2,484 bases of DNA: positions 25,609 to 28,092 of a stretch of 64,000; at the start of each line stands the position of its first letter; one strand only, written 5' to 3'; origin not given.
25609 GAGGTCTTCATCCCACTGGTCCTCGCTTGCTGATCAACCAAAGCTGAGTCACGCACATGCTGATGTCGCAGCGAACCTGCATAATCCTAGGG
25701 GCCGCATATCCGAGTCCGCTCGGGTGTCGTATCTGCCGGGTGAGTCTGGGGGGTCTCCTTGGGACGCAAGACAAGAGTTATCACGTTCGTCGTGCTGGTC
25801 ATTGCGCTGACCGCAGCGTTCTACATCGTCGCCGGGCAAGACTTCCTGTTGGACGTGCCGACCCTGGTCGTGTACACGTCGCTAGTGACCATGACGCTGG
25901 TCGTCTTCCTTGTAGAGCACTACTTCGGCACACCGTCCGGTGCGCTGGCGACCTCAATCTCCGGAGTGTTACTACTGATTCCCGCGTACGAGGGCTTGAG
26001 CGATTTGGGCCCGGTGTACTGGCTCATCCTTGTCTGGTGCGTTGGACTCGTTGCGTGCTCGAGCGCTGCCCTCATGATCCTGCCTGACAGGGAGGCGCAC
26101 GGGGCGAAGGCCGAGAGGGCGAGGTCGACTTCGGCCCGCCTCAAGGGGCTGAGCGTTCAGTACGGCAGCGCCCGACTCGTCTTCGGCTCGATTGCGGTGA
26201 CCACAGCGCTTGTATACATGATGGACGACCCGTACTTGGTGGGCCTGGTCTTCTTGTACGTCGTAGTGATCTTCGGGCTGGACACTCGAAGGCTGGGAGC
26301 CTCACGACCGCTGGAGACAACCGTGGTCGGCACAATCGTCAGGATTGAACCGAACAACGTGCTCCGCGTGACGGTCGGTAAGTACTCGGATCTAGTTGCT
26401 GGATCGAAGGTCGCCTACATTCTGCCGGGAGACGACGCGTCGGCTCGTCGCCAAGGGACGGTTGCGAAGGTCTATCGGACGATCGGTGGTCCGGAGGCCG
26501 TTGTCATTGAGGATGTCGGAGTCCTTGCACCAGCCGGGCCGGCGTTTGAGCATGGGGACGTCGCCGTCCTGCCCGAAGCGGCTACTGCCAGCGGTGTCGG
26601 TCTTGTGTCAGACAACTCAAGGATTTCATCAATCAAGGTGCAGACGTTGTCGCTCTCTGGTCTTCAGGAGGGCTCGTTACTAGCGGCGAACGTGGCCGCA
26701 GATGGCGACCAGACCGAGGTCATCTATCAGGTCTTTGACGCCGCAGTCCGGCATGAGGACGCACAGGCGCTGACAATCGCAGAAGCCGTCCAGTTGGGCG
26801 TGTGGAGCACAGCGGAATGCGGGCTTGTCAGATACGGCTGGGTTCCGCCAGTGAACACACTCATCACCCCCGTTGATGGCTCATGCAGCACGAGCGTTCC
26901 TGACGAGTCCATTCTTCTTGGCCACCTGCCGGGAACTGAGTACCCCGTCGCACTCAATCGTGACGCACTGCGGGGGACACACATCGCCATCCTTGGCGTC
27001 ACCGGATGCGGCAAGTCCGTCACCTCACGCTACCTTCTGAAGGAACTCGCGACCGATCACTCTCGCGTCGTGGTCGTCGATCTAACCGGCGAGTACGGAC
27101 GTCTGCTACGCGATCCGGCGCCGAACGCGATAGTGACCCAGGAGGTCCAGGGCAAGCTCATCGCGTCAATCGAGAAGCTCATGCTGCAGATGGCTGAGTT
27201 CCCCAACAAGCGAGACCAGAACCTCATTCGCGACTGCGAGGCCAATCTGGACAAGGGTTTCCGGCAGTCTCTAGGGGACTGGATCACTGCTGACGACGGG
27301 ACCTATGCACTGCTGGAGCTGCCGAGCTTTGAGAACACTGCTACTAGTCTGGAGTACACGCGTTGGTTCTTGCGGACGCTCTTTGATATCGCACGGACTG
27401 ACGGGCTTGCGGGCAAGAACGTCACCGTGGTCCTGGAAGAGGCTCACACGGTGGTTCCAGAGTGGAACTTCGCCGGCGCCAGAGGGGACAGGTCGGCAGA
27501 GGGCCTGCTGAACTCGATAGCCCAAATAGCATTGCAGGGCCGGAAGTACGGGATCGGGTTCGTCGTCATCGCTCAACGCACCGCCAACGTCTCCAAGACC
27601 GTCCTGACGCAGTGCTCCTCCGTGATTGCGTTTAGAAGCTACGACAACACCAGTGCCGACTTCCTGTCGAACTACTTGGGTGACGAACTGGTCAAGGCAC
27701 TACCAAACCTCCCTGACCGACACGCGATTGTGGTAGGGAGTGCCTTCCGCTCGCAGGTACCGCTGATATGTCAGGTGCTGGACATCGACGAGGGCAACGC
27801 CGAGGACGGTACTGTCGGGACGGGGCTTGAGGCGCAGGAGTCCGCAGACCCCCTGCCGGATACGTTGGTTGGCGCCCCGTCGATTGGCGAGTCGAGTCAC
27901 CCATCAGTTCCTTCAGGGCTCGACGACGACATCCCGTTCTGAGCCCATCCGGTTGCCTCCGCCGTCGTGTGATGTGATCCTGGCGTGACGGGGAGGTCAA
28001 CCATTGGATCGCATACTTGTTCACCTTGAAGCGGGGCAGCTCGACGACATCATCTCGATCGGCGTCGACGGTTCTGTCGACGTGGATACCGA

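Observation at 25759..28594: Membrane-tethered HerA/DUF87 ATPase with an unrecognisable 196-aa partner on a defence island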

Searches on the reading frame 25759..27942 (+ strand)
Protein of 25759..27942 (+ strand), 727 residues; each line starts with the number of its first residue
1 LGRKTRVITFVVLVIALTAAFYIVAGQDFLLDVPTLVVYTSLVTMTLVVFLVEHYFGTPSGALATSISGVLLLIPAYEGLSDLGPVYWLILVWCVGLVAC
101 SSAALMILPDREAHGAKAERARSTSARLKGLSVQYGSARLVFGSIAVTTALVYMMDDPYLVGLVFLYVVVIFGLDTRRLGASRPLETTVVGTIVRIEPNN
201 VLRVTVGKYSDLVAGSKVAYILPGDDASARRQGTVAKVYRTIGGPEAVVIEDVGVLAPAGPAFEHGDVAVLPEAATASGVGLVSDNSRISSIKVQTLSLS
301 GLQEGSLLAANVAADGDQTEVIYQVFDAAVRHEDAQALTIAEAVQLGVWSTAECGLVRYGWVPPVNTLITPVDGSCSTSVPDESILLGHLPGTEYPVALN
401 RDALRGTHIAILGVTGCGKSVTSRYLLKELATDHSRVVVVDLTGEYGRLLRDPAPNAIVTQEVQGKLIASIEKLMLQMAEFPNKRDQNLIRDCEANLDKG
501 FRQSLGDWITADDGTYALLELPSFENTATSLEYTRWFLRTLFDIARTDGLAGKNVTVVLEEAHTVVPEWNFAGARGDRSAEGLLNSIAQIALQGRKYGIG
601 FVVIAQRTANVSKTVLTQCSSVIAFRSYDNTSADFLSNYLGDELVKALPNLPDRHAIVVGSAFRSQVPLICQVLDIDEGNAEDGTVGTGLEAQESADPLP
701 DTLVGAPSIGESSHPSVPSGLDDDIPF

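Call 8: search_protein_families(library=pfam, proteins=[window:25759-27942:+], max_evalue=1)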
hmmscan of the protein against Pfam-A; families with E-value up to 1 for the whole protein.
window:25759-27942:+ (727 aa): 14 families
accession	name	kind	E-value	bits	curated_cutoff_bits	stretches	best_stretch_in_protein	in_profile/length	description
PF01935.23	DUF87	-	1e-16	62.2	23.2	1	387-457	3-76/220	Helicase HerA, central domain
PF10412.15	TrwB_AAD_bind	-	2.9e-09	36.8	20.5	2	407-448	16-57/387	Type IV secretion-system coupling protein DNA-binding domain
PF12846.13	AAA_10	-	5.4e-05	22.8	27.5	1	406-448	21-63/362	AAA-like domain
PF13401.12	AAA_22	-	0.00038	21.2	27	1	407-446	6-45/130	AAA domain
PF13238.12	AAA_18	-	0.0049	17.8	29.4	1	409-474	1-66/128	AAA domain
PF01580.24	FtsK_SpoIIIE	-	0.0088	16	24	1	401-435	33-68/221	FtsK/SpoIIIE family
PF05872.18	HerA_C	-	0.015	14.4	22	1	407-452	22-67/502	Helicase HerA-like C-terminal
PF00005.33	ABC_tran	-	0.032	15.3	25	1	405-437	10-42/137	ABC transporter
PF19044.6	P-loop_TraG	-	0.038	13.1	25.8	1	407-449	30-72/413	TraG P-loop domain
PF13191.12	AAA_16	-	0.055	14.4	32.6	1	406-447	24-61/167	AAA ATPase domain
PF12696.13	TraG-D_C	-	0.08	13.3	22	1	586-646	17-85/126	TraM recognition site of TraD and TraG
PF20720.3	nSTAND3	-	0.15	12.2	27.2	1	408-450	19-61/155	Novel STAND NTPase 3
PF01656.29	CbiA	-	0.19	12.1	25.4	1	415-442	8-35/125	CobQ/CobB/MinD/ParA nucleotide binding domain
PF24883.2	NPHP3_N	-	0.24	12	24.8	1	410-438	26-54/164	Nephrocystin 3, N-terminal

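Call 9: search_protein_families(library=padloc, proteins=[window:25759-27942:+], max_evalue=1)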
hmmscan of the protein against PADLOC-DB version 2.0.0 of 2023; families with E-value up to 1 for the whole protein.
window:25759-27942:+ (727 aa): 15 families
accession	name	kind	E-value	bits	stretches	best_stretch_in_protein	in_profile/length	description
PDLC04105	HerA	-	6.4e-33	112.1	2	553-663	418-527/576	-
PDLC04098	HerA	-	2.5e-28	97.1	2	555-678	528-651/686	-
PDLC04102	HerA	-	5.1e-25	85.9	2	542-675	492-621/654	-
PDLC04106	HerA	-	4.1e-21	73.2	2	554-679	511-634/667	-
PDLC02185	HerA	-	4.9e-21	73.1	2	556-667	448-557/585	-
PDLC04100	HerA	-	1.1e-19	68.6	2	555-670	441-554/580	-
PDLC04103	HerA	-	1.1e-18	65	2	395-452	161-218/579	-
PDLC02188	HerA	-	2.4e-18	64.3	2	555-673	429-542/578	-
PDLC04140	mad8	-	2.4e-17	61.4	1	405-667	26-295/314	mads_8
PDLC04104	HerA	-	1.5e-15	54.9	1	548-662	214-327/379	-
PDLC01055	HerA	-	1.3e-14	51.9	2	396-476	148-220/532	Type III coevolved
PDLC04097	HerA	-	4.7e-12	43.3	2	554-675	474-594/618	-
PDLC04099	HerA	-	1.1e-06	26.2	1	399-448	162-212/214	-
PDLC04101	HerA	-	3.5e-06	24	1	399-452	161-215/400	-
PDLC04107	HerA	-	8.2e-06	23.1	1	398-452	161-216/306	-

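Call 10: search_protein_families(library=ncbifam, proteins=[window:25759-27942:+], max_evalue=1)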
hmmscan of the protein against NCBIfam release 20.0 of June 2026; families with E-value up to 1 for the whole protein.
window:25759-27942:+ (727 aa): 21 families
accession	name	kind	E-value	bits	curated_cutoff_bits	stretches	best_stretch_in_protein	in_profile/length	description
NF042943.1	HerA_antiphage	equivalog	5.6e-20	71.4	800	2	556-668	436-546/566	anti-phage-associated helicase HerA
NF042944.1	HerA_antiphage_2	equivalog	4.1e-19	68.7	850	2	555-677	429-546/576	anti-phage-associated helicase HerA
NF040819.1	helicase_HerA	equivalog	1e-16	60.6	970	2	535-683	384-524/561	DNA double-strand break repair helicase HerA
NF040937.1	HerA_Thermprot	equivalog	4.6e-15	55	800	2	554-673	350-461/487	DNA double-strand break repair helicase HerA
NF053655.1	CedD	equivalog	7.3e-11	41.4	600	2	407-452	222-267/527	DNA-translocating ATPase CedD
NF033849.1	ser_rich_anae_1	subfamily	1.9e-09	35.5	650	2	554-636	1018-1099/1163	serine-rich protein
TIGR03925.1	T7SS_EccC_b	equivalog_domain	6.8e-05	21.3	346.55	2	381-445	338-404/564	type VII secretion protein EccCb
TIGR02759.1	TraD_Ftype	equivalog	0.00037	19.4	521.35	1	407-446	177-216/566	type IV conjugative transfer system coupling protein TraD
NF045971.1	conju_CD1110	equivalog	0.0005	18.4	325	1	393-452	402-462/752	VirB4-like conjugal transfer ATPase, CD1110 family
NF045975.1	VirB4_plasma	equivalog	0.0058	14.4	590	1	410-451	519-560/894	Mbov_0397 family ICE element conjugal transfer ATPase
NF008358.0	PRK11147.1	equivalog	0.014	13.6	936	1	401-438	340-377/635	ABC transporter ATP-binding protein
NF050005.1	ABC_ATPase_Uup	equivalog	0.015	13.5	900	1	400-437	339-376/636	ATP-binding cassette ATPase Uup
TIGR01039.1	atpD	equivalog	0.021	13.6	462.85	1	404-485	142-218/462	F0F1 ATP synthase subunit beta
NF041214.1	plasmid_TraB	equivalog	0.024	13.1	800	1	406-440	248-282/639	plasmid transfer protein TraB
NF008364.0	PRK11160.1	equivalog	0.026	13.1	630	1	404-441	364-401/575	heme ABC transporter ATP-binding protein/permease CydC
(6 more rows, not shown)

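Call 18: find_homologous_proteins(query=window:25759-27942:+, max_evalue=0.001)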
Query window:25759-27942:+ (727 aa): 45 proteins with E <= 0.001 among 8000 candidates.
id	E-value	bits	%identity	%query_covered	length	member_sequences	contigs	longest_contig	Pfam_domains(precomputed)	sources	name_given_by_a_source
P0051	0.0e+0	1600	100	100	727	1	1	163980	PF10412.16,PF01935.24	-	-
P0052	2.3e-285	966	66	93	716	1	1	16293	PF10412.16,PF01935.24,PF12846.14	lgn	-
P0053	7.9e-273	925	61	100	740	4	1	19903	PF10412.16,PF01935.24,PF12846.14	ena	-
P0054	5.8e-270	915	65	88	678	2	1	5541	PF10412.16,PF01935.24,PF12846.14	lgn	-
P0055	5.2e-250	849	57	96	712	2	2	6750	PF10412.16,PF01935.24,PF12846.14,PF01580.25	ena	-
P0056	2.3e-244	831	58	93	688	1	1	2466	PF10412.16,PF01935.24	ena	-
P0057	1.0e-230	786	55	93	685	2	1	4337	PF10412.16,PF01935.24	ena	-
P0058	2.2e-226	771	53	95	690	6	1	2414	PF10412.16,PF01935.24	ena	-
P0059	1.1e-94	336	36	85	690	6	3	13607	PF10412.16,PF01935.24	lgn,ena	-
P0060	1.1e-93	333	32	93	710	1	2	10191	PF10412.16,PF01935.24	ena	-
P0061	8.3e-93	330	34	84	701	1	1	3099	PF10412.16,PF01935.24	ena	-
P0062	3.4e-90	321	32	86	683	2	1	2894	PF10412.16,PF01935.24,PF12846.14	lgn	-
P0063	4.8e-90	321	42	55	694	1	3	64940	PF10412.16,PF01935.24,PF12846.14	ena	-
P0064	2.6e-89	318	42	55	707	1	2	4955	PF10412.16,PF19044.7,PF01935.24,PF12846.14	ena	-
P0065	2.9e-89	318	42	55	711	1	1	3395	PF10412.16,PF01935.24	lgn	-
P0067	4.0e-89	318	42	55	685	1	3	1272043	PF10412.16,PF01935.24,PF12846.14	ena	-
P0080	4.8e-87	311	32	93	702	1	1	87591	PF10412.16,PF01935.24,PF12846.14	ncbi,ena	-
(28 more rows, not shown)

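Call 19: find_encoding_contigs(protein=P0052, flank=8000, max_places=1)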
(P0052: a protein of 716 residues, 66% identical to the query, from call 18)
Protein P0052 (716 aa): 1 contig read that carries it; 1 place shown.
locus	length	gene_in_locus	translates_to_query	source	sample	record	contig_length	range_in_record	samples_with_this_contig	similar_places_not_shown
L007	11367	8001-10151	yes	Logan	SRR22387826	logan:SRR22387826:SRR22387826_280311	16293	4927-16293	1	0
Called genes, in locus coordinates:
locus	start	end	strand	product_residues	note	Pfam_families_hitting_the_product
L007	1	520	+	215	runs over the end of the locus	-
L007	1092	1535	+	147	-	-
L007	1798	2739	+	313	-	PF14659:Phage_int_SAM_3, PF22022:Phage_int_M (weak), PF00589:Phage_integrase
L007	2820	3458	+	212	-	PF04002:RadC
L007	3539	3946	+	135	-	-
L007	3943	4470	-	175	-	-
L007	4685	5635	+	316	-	-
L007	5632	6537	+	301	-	-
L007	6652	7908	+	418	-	PF22022:Phage_int_M (weak), PF13495:Phage_int_SAM_4 (weak), PF00589:Phage_integrase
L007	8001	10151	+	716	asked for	PF01935:DUF87, PF10412:TrwB_AAD_bind (weak), PF12846:AAA_10 (faint)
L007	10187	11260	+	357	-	PF16289:PIN_12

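Call 20: find_encoding_contigs(protein=P0053, flank=8000, max_places=1)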
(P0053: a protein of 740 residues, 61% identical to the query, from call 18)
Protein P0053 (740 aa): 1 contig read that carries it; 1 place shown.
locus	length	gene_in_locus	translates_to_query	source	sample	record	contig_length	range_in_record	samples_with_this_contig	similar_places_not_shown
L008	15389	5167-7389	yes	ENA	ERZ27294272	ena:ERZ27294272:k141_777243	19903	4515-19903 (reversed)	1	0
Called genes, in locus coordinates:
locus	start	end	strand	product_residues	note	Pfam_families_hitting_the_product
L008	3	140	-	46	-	?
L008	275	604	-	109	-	-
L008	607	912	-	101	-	-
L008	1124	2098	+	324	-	-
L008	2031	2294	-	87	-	-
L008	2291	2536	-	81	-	-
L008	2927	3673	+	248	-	-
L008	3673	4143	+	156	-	-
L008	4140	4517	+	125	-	-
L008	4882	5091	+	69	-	-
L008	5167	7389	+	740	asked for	PF12846:AAA_10 (faint), PF01935:DUF87, PF10412:TrwB_AAD_bind (weak)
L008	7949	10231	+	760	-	PF00145:DNA_methylase, PF09445:Methyltransf_15 (faint), PF00145:DNA_methylase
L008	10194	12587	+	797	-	-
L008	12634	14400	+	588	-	PF09823:DUF2357, PF04411:PDDEXK_7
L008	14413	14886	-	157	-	PF03852:Vsr, PF18741:MTES_1575 (faint)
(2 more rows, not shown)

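Call 21: find_encoding_contigs(protein=P0080, flank=8000, max_places=1)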
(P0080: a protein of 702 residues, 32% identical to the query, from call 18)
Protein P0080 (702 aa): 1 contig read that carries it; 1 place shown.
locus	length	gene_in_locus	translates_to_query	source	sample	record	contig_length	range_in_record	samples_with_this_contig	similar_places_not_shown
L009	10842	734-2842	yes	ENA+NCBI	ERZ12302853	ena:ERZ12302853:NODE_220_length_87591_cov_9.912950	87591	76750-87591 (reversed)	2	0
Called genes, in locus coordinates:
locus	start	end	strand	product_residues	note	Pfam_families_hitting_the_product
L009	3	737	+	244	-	?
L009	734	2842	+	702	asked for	PF01935:DUF87, PF10412:TrwB_AAD_bind, PF12846:AAA_10 (faint)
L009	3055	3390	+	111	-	PF13560:HTH_31, PF12844:HTH_19, PF01381:HTH_3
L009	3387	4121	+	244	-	PF06114:Peptidase_M78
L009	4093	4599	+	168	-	PF11848:DUF3368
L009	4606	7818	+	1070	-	PF04313:HSDR_N, PF04851:ResIII, PF18766:SWI2_SNF2, PF22679:T1R_D3-like, PF11867:T1RH-like_C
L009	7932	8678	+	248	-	PF01569:PAP2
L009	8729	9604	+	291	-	PF02517:Rce1-like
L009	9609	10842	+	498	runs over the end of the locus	PF04616:Glyco_hydro_43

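Call 22: find_encoding_contigs(protein=P0067, flank=8000, max_places=1)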
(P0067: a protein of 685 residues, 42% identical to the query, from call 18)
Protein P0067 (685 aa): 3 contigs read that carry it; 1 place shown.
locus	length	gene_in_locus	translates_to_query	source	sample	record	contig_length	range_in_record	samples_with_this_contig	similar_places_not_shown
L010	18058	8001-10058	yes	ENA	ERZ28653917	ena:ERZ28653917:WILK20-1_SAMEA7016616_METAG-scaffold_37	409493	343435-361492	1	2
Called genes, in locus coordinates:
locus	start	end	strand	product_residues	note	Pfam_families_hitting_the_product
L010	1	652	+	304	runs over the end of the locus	PF02899:Phage_int_SAM_1, PF00589:Phage_integrase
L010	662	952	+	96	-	PF02482:Ribosomal_S30AE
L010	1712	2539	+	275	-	PF08543:Phos_pyr_kin, PF00294:PfkB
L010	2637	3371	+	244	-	PF00899:ThiF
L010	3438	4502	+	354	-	PF08902:DUF1848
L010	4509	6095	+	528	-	PF12161:HsdM_N, PF02384:N6_Mtase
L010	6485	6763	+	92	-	-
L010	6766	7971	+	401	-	PF01420:Methylase_S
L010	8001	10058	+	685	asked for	PF01935:DUF87, PF10412:TrwB_AAD_bind, PF12846:AAA_10 (faint)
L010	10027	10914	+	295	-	PF18731:HEPN_Swt1 (weak)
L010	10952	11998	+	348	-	PF17761:DUF1016_N, PF06250:YhcG_C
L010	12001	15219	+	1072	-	PF04313:HSDR_N, PF04851:ResIII, PF18766:SWI2_SNF2, PF22679:T1R_D3-like, PF11867:T1RH-like_C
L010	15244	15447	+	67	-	-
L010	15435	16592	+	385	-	PF02581:TMP-TENI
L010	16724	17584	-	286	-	PF00140:Sigma70_r1_2, PF04542:Sigma70_r2, PF04539:Sigma70_r3, PF04545:Sigma70_r4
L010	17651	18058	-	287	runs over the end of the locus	PF00140:Sigma70_r1_2, PF04542:Sigma70_r2, PF04539:Sigma70_r3, PF04545:Sigma70_r4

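Call 27: find_related_loci(query=A1, collection=genome_contigs, flank=6000)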
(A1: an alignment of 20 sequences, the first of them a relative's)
Query A1 (727 aa) in genome_contigs; peptide patterns used: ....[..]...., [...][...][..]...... (x = any residue, [..] = any of these).
299 stretches matched a pattern; 268 encode a relative of the query (tblastn E <= 1e-3); the best 80 are kept; 80 distinct loci.
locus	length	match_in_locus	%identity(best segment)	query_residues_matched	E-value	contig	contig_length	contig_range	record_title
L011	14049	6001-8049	63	1-682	0e+0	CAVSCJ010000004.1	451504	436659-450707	MAG: uncultured Coriobacteriia bacterium isolate MFD05942.bin.1.336 genome assembly, contig: contig_21295, whole genome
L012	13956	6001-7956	37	37-678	2e-123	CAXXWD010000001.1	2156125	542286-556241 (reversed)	MAG: Devosiaceae bacterium isolate d6fbaf55-3be6-49f3-8541-26f668c29f04 genome assembly, contig: contig_1, whole genome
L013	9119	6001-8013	35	13-678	5e-122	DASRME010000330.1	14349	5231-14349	MAG TPA_asm: Atribacterota bacterium isolate SMAG_U10207 k141_225253, whole genome shotgun sequence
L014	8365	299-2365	36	1-678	4e-121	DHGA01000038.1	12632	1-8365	MAG TPA_asm: Syntrophaceae bacterium UBA4810 UBA4810_contig_88270, whole genome shotgun sequence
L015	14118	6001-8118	35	1-692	4e-120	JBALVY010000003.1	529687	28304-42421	MAG: Pseudomonadales bacterium isolate 6NakV-03 NODE_14_length_529687_cov_137.087729, whole genome shotgun sequence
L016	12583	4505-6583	34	1-681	5e-118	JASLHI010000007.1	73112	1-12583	MAG: Aquirhabdus sp. isolate SHSU.bins.556 k141_10824662, whole genome shotgun sequence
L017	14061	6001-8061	35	1-677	2e-116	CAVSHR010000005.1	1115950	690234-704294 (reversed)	MAG: uncultured delta proteobacterium isolate MFD05684.bin.2.48 genome assembly, contig: contig_15342, whole genome shot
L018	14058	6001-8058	36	1-676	2e-115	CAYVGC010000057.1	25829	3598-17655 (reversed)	MAG TPA_asm: uncultured Bifidobacteriaceae bacterium isolate binchicken_co3_426 genome assembly, contig: NODE_5900_lengt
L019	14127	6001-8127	33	1-697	2e-115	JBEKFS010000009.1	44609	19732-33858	MAG: Terracidiphilus sp. isolate SPRUCE 235 SPRUCE_235_9, whole genome shotgun sequence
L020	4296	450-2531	35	1-684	5e-115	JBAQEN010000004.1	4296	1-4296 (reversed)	MAG: Methylococcaceae bacterium isolate MFD12017_ilm_asm_bin25 k127_182757, whole genome shotgun sequence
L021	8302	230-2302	35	1-681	1e-112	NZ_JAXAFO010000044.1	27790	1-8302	Gilvimarinus gilvus strain SDUM040013 scaffold_44_length=27791, whole genome shotgun sequence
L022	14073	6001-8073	37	1-680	1e-127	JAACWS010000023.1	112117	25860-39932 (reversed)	MAG: Spirochaetales bacterium isolate CG_2015-01t_49_51 CG_2015-01t_curated_scaffold_185, whole genome shotgun sequence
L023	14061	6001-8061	32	3-678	3e-109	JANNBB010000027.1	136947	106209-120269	MAG: Bacteroidota bacterium isolate OTE_78_metabat_381 OTE_78_k141_1995831, whole genome shotgun sequence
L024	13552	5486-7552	32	1-678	4e-109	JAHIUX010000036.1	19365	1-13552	MAG: Bacteroidetes bacterium isolate MM_PC_MetaG.mb.41 MM_PC_MetaG.mb.41_k141_674025, whole genome shotgun sequence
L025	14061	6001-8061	34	1-679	1e-108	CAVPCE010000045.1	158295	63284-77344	MAG: uncultured Acidobacteriaceae bacterium isolate MFD10064.bin.2.115 genome assembly, contig: contig_14340, whole geno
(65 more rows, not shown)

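Call 46: search_protein_families(library=phrogs, proteins=[window:25759-27942:+], max_evalue=0.01)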
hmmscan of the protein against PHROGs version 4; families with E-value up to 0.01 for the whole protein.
window:25759-27942:+ (727 aa): 3 families
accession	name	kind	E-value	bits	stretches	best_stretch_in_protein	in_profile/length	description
phrog_7035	-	unknown function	8.4e-22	78.3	2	544-676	482-608/969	-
phrog_2666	-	head and packaging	2.3e-15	57.2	1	406-659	321-518/555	terminase large subunit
phrog_24831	-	unknown function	0.004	16.8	0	379-441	265-328/700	-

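Call 56: search_solved_structures(query=window:25759-27942:+, max_evalue=0.001)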
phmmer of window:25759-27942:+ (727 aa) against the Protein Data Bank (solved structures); distinct sequences matched with E-value up to 0.001: 9.
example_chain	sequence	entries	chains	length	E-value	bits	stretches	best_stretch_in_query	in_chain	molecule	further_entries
8wiv_A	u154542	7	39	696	1.7e-16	62.7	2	546-666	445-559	Helicase HerA central domain-containing protein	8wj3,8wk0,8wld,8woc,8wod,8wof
9x1l_A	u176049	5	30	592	2.9e-12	48.7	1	557-673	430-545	DNA helicase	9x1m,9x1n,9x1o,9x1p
8ziq_M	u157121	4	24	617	6.3e-12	47.6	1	554-662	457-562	HerA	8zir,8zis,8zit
9c1m_M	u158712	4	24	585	1.3e-11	46.5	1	556-662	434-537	ATP-binding protein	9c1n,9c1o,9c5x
8xau_A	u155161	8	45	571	4.1e-11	45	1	555-668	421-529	ATP-binding protein | HerA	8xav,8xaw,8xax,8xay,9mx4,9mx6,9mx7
8yho_A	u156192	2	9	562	6.9e-11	44.2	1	531-669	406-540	DUF87 domain-containing protein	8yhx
8j4u_M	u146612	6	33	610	4.6e-10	41.5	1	583-668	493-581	Nucleoside triphosphate hydrolase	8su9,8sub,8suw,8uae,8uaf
4d2i_A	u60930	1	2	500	1e-09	40.3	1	587-678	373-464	HERA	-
8wet_A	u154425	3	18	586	0.00085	20.8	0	494-623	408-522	TdpA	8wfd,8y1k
